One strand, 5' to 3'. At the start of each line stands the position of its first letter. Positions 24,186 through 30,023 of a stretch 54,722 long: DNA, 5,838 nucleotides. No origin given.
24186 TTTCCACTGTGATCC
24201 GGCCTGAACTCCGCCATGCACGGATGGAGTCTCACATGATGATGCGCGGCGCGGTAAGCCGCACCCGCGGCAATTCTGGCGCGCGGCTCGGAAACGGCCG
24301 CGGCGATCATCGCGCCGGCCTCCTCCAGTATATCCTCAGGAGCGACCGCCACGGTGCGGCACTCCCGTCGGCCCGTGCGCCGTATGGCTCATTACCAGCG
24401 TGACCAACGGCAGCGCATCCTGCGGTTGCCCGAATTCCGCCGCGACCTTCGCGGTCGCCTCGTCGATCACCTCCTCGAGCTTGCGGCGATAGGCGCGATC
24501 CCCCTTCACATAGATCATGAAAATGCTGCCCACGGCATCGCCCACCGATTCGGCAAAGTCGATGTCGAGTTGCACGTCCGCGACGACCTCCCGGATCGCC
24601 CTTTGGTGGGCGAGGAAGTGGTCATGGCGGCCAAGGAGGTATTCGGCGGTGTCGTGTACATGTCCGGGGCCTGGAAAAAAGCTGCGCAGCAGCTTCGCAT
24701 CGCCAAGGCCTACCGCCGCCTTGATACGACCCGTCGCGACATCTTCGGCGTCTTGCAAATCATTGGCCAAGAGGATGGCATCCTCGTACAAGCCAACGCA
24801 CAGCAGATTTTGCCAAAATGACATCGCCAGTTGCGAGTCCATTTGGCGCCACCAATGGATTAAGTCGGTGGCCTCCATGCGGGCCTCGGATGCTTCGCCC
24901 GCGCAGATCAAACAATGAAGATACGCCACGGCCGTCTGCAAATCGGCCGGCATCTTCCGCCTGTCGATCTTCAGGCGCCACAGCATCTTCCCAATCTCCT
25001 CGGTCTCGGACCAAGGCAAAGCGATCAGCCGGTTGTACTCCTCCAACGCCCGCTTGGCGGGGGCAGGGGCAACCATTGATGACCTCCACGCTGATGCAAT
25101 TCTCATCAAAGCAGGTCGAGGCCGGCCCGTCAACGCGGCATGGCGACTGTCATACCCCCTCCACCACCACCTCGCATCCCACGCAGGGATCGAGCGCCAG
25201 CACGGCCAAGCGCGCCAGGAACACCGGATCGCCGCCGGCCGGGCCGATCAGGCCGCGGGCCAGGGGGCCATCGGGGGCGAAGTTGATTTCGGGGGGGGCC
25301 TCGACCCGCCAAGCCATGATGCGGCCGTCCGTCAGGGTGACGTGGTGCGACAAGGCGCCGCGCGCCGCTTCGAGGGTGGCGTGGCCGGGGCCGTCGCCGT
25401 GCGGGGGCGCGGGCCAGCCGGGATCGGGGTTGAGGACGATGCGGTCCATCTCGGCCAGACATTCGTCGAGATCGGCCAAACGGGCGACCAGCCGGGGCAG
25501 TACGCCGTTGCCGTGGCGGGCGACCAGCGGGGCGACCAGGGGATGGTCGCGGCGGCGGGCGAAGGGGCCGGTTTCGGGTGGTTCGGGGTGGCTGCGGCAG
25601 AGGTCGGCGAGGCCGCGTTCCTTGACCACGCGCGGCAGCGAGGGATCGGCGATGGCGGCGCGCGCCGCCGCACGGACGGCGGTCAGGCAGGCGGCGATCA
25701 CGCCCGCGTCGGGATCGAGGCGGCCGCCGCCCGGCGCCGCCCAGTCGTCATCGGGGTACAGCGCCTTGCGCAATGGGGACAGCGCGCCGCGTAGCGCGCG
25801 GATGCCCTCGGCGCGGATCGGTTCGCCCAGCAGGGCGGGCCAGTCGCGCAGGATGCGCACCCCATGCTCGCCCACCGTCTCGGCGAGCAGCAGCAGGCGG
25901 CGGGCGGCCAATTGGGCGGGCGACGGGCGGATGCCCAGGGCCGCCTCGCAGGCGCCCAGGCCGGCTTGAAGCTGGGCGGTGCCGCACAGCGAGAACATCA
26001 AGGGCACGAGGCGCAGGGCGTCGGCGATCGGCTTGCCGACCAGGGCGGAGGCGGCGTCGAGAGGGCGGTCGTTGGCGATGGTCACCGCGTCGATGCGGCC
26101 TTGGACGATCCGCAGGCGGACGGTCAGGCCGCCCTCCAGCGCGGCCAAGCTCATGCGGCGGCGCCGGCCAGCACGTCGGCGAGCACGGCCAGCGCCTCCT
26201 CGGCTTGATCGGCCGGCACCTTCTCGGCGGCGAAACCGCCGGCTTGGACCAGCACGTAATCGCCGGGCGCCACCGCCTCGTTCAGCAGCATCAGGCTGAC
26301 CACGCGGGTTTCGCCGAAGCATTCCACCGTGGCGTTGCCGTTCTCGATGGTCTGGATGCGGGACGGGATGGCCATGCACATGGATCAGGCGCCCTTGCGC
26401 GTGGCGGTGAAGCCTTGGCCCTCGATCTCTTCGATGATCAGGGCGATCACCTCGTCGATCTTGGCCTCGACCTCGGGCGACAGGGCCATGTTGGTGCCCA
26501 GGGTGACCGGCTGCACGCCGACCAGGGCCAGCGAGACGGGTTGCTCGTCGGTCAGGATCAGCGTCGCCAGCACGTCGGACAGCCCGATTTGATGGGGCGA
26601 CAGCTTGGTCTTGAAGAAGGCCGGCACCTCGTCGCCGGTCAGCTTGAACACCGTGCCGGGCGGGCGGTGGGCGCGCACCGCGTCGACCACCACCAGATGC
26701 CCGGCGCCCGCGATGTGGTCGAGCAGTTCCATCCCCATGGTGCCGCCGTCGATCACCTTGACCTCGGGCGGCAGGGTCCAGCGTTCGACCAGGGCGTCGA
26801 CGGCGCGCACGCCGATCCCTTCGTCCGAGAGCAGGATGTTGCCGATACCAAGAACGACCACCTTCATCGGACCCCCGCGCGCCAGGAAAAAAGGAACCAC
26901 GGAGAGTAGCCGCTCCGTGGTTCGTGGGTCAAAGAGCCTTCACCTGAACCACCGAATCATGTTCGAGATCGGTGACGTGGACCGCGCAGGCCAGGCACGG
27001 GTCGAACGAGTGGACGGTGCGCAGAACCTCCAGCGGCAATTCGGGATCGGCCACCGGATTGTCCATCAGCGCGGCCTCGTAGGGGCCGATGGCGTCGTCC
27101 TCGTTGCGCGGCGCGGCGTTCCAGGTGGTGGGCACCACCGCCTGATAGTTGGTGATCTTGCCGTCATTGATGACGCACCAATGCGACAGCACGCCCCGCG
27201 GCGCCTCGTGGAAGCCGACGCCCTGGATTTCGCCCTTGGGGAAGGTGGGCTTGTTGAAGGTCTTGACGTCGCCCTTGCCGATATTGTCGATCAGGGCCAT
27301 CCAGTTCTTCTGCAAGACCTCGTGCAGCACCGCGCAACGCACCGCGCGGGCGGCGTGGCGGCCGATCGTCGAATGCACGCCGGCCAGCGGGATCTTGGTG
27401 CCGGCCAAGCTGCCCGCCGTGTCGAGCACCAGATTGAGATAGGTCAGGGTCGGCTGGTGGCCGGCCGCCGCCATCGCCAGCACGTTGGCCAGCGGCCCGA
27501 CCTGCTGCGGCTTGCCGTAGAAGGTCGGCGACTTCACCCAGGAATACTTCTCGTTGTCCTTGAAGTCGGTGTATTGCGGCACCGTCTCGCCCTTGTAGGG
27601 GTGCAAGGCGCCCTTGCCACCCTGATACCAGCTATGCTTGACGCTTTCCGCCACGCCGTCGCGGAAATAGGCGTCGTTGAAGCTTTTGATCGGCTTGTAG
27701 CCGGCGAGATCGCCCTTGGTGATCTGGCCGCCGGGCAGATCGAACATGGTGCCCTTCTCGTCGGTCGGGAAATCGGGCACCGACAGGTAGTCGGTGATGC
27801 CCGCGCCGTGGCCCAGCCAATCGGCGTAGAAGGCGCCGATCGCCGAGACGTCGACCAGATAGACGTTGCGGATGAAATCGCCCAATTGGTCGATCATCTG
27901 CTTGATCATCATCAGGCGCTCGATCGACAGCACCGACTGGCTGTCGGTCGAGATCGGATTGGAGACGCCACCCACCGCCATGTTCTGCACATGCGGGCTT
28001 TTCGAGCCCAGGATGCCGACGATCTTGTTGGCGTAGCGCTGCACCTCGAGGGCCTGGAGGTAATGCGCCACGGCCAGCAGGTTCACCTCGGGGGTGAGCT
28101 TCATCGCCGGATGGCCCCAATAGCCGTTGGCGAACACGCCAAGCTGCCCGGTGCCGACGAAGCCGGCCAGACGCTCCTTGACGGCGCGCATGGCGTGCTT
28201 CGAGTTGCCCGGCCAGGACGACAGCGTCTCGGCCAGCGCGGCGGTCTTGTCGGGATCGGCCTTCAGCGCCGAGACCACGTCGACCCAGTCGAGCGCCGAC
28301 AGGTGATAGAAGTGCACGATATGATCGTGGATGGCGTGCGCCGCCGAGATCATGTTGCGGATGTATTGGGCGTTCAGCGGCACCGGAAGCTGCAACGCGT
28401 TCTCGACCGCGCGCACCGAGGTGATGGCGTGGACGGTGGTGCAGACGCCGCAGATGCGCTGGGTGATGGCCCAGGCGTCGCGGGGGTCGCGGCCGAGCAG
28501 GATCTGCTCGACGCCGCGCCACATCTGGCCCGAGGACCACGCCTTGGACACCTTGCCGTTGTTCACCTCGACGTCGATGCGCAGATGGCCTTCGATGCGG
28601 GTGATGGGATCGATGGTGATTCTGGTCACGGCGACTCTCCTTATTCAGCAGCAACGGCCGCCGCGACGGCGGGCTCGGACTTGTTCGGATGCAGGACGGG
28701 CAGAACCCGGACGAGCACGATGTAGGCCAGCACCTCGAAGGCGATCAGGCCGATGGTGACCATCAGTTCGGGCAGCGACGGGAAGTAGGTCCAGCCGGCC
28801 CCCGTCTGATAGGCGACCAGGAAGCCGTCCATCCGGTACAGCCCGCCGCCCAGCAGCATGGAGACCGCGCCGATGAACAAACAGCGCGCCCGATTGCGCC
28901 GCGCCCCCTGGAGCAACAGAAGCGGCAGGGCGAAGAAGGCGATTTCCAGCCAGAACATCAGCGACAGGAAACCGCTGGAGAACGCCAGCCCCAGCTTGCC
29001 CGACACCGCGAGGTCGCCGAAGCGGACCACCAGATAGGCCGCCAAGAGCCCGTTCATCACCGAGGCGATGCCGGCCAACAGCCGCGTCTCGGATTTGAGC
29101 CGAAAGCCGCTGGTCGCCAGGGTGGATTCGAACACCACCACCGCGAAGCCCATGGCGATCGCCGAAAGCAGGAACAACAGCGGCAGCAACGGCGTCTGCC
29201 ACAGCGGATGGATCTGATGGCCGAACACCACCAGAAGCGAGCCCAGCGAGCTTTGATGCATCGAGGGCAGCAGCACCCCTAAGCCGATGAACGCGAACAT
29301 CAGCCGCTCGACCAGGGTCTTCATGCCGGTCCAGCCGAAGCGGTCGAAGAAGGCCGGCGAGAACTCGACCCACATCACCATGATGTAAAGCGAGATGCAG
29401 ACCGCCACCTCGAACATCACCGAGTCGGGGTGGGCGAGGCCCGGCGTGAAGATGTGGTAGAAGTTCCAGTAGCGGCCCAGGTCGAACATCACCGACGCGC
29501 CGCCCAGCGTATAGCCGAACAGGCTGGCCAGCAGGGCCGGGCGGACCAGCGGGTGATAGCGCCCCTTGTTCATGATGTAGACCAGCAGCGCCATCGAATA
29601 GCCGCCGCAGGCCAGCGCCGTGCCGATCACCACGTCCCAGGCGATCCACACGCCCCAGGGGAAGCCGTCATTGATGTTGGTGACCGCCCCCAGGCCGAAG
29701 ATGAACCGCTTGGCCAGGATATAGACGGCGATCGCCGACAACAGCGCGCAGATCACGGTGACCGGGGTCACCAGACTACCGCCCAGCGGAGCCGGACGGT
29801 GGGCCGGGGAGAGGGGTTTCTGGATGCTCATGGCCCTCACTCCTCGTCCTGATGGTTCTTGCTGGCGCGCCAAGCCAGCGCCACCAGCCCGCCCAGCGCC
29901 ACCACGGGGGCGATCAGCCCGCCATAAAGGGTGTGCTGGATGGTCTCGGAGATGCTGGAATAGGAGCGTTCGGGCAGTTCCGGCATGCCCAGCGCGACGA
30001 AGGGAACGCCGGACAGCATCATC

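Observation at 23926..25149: Low-GC two-gene cassette (246-aa unknown protein plus HEPN-like R-x5-H protein) between hupK and hypA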

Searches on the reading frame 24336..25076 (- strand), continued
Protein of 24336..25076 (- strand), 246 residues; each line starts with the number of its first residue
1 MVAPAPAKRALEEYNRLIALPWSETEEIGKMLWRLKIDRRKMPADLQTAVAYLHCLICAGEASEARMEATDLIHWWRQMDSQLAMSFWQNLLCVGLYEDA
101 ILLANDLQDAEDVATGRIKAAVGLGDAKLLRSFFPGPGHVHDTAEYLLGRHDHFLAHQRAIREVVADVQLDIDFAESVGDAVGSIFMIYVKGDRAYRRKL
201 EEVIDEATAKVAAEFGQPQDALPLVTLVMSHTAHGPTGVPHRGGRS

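Call 85: search_protein_families(library=pfam, proteins=[L018:1750-2484:+, L019:2097-2453:+, L020:2085-2438:+, L019:2456-2842:+, L017:1042-1341:+, L015:1046-1399:+], max_evalue=0.1)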
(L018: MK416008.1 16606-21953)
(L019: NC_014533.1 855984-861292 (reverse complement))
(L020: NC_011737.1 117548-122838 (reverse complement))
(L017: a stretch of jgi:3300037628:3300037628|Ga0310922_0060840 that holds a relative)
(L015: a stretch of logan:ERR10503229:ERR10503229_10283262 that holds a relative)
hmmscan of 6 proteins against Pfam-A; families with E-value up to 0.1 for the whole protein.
L018:1750-2484:+ (245 aa): 1 family
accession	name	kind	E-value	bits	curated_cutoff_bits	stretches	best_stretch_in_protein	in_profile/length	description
PF07719.23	TPR_2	-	0.051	14.2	27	0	35-59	6-30/34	Tetratricopeptide repeat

L019:2097-2453:+ (119 aa): 2 families
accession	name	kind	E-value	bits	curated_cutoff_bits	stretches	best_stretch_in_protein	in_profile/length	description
PF21889.1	TPR1-like_2nd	-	0.012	16.3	27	1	3-55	66-118/125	TPR1-like, CTLH-containing domain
PF16223.10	DUF4882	-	0.076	12.7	32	1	57-110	168-223/267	Domain of unknown function (DUF4882)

L020:2085-2438:+ (118 aa): 0 families

L019:2456-2842:+ (129 aa): 1 family
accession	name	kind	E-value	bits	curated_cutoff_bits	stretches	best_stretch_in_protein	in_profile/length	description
PF05168.19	HEPN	-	4e-06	27.4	22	1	23-122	18-115/117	HEPN domain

L017:1042-1341:+ (100 aa): 1 family
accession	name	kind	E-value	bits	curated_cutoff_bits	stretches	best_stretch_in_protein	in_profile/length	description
PF05168.19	HEPN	-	0.0013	19.4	22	1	9-97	23-112/117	HEPN domain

L015:1046-1399:+ (118 aa): 1 family
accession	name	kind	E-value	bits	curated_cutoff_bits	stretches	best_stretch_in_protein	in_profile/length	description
PF05168.19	HEPN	-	0.00013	22.6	22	1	5-112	4-111/117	HEPN domain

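Call 97: search_protein_families(library=pfam, proteins=[L003:423-2348:-], max_evalue=0.01)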
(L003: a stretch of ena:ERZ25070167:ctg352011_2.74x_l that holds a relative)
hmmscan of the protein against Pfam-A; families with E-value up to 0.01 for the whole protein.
L003:423-2348:- (641 aa): 0 families

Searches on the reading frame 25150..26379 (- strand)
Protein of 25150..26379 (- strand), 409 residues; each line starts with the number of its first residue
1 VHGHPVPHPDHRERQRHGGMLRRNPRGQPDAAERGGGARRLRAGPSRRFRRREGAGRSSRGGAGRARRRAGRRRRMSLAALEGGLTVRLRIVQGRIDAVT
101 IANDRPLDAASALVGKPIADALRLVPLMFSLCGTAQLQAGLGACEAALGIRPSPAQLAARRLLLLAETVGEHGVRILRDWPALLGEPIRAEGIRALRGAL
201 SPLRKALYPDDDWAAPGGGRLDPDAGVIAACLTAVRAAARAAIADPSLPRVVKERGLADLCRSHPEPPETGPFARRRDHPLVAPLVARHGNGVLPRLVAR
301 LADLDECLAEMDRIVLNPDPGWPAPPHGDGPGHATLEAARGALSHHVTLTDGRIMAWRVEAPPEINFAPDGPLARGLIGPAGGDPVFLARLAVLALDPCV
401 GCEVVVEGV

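Call 3: search_protein_families(library=pfam, proteins=[window:25150-26379:-], max_evalue=1)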
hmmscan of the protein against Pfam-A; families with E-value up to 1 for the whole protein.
window:25150-26379:- (409 aa): 1 family
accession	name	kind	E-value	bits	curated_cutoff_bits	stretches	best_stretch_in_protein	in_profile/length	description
PF00374.24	NiFeSe_Hases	-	3e-06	26.9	25.8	1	302-404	397-507/508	Nickel-dependent hydrogenase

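Call 4: search_protein_families(library=ncbifam, proteins=[window:25150-26379:-], max_evalue=1)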
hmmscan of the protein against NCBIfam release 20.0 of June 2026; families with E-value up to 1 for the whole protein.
window:25150-26379:- (409 aa): 7 families
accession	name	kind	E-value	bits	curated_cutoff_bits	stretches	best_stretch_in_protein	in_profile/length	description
NF045518.1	H2_NiFeSe_large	exception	1.4e-08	34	780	1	327-406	394-481/485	NiFeSe hydrogenase large subunit HysA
NF033181.1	NiFeSe_hydrog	equivalog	3.2e-08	32.9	600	1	291-405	369-495/507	nickel-dependent hydrogenase large subunit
NF040832.1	sulfhyd_HydA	equivalog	4e-07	29.5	880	2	112-175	45-108/426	NADPH-dependent hydrogenase/sulfhydrogenase 1 subunit alpha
TIGR03295.1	frhA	equivalog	4.7e-06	25.8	392.5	2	293-403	285-393/412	coenzyme F420 hydrogenase subunit alpha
NF007778.0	PRK10467.1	equivalog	0.00042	18.7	969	1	331-406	470-553/567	hydrogenase 2 large subunit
NF041785.2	VhuA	equivalog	0.038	12.5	800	1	113-174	45-106/418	F420-non-reducing hydrogenase Vhu subunit A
NF040828.1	sulfhyd_ShyA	equivalog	0.32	9.8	700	1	328-404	328-410/415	NAD(P)-dependent hydrogenase/sulfhydrogenase 2 subunit alpha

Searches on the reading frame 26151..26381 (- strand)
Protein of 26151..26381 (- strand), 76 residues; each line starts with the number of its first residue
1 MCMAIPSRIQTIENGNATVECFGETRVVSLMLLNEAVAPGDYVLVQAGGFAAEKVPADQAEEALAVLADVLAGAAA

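Call 3: search_protein_families(library=pfam, proteins=[window:26151-26381:-], max_evalue=1)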
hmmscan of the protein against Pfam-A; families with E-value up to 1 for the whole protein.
window:26151-26381:- (76 aa): 5 families
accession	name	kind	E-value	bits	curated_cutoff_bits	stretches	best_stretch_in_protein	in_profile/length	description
PF01455.23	HupF_HypC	-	6.2e-20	71.5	28.5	1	1-67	1-65/65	HupF/HypC family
PF05034.18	MAAL_N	-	0.0096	16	27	1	10-72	37-98/159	Methylaspartate ammonia-lyase N-terminus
PF02736.25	Myosin_N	-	0.037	14.3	27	1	8-29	19-41/45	Myosin N-terminal SH3-like domain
PF24113.1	DUF7387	-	0.16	12.8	27.9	0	16-38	30-52/85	Family of unknown function (DUF7387)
PF01176.25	eIF-1a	-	0.17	12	30.2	0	11-30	10-31/64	Translation initiation factor 1A / IF-1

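Call 100: find_encoding_contigs(protein=window:26151-26381:-, flank=6000, max_places=10)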
Protein window:26151-26381:- (76 aa): 1 contig read that carries it; 1 place shown.
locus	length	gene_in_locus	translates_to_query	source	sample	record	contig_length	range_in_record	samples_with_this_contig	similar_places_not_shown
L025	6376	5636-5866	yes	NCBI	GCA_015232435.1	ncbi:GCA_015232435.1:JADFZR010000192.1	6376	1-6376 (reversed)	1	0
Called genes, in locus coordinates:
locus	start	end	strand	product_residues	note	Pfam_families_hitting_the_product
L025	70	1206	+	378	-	PF01058:Oxidored_q6, PF14720:NiFe_hyd_SSU_C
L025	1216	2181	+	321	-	PF10518:TAT_signal (weak), PF12838:Fer4_7, PF13237:Fer4_10 (weak), PF13247:Fer4_11, PF14697:Fer4_21 (weak), PF12838:Fer4_7, PF13187:Fer4_9 (weak), PF12837:Fer4_6, +4 more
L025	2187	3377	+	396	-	PF03916:NrfD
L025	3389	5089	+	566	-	PF27537:HoxH, PF00374:NiFeSe_Hases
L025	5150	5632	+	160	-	PF01750:HycI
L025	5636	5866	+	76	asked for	PF01455:HupF_HypC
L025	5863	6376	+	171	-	?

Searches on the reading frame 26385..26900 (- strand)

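Call 3: search_protein_families(library=pfam, proteins=[window:26385-26900:-], max_evalue=1)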
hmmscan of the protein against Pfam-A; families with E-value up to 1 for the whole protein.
window:26385-26900:- (171 aa): 1 family
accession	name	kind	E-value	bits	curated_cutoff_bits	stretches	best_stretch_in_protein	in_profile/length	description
PF01750.23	HycI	-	7.2e-32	110.4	23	1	31-158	1-130/130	Hydrogenase maturation protease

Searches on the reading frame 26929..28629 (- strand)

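Call 77: search_protein_families(library=ncbifam, proteins=[window:26929-28629:-], max_evalue=0.00001)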
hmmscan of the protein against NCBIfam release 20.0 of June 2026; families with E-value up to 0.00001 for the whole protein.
window:26929-28629:- (566 aa): 11 families
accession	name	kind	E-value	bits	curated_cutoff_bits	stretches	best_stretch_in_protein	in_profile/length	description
NF007778.0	PRK10467.1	equivalog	6.4e-265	879.8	969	1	2-566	3-567/567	hydrogenase 2 large subunit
NF007550.0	PRK10170.1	equivalog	1.8e-150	502.2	1101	1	3-561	18-592/597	Ni/Fe-hydrogenase large subunit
NF033181.1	NiFeSe_hydrog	equivalog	4.8e-147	490.9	600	1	1-560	1-504/507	nickel-dependent hydrogenase large subunit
NF045518.1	H2_NiFeSe_large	exception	6.7e-111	371.5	780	2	172-554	129-483/485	NiFeSe hydrogenase large subunit HysA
TIGR03295.1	frhA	equivalog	3.4e-38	131.7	392.5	2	3-115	4-117/412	coenzyme F420 hydrogenase subunit alpha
NF041785.2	VhuA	equivalog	1.4e-28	99.7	800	1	1-145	1-142/418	F420-non-reducing hydrogenase Vhu subunit A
NF040828.1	sulfhyd_ShyA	equivalog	8.2e-27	94.1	700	2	3-122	2-122/415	NAD(P)-dependent hydrogenase/sulfhydrogenase 2 subunit alpha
NF040832.1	sulfhyd_HydA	equivalog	2.4e-21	76.4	880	2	3-123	4-125/426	NADPH-dependent hydrogenase/sulfhydrogenase 1 subunit alpha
NF004739.1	PRK06075.1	equivalog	2.6e-08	33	360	1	13-107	13-108/384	NADH-quinone oxidoreductase subunit D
TIGR01962.1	NuoD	equivalog_domain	3.2e-07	29.5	459.35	1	13-107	15-110/386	NADH dehydrogenase (quinone) subunit D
NF040602.1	F420_dehyd_FpoD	exception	1.9e-06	27.2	600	1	13-107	20-115/372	F420H2 dehydrogenase subunit FpoD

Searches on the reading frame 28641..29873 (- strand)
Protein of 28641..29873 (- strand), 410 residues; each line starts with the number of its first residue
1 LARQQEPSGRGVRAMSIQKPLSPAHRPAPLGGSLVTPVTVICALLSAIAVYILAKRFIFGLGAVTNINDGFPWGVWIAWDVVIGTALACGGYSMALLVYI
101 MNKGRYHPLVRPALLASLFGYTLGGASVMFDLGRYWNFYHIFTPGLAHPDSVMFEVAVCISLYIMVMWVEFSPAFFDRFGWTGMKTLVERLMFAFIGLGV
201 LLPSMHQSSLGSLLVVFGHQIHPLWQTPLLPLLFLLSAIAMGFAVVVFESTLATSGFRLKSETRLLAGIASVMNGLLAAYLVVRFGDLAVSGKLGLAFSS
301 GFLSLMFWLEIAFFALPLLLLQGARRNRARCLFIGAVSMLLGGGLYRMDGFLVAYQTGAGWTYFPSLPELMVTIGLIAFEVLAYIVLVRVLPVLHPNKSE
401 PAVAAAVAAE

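Call 77: search_protein_families(library=ncbifam, proteins=[window:28641-29873:-], max_evalue=0.00001)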
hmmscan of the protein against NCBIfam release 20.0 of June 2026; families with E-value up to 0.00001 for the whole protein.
window:28641-29873:- (410 aa): 3 families
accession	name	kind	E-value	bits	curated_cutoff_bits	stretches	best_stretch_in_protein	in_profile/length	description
NF008133.1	PRK10881.1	equivalog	3.2e-159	530.4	450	1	25-394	2-374/377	Ni/Fe-hydrogenase cytochrome b subunit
NF045714.1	sulf_resp_HmcC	equivalog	5.1e-70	236.6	550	1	36-395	2-369/376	sulfate respiration complex protein HmcC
NF041784.1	mnquin_red_QrcD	equivalog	6.8e-21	75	570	1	40-395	23-402/408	menaquinone reductase integral membrane subunit QrcD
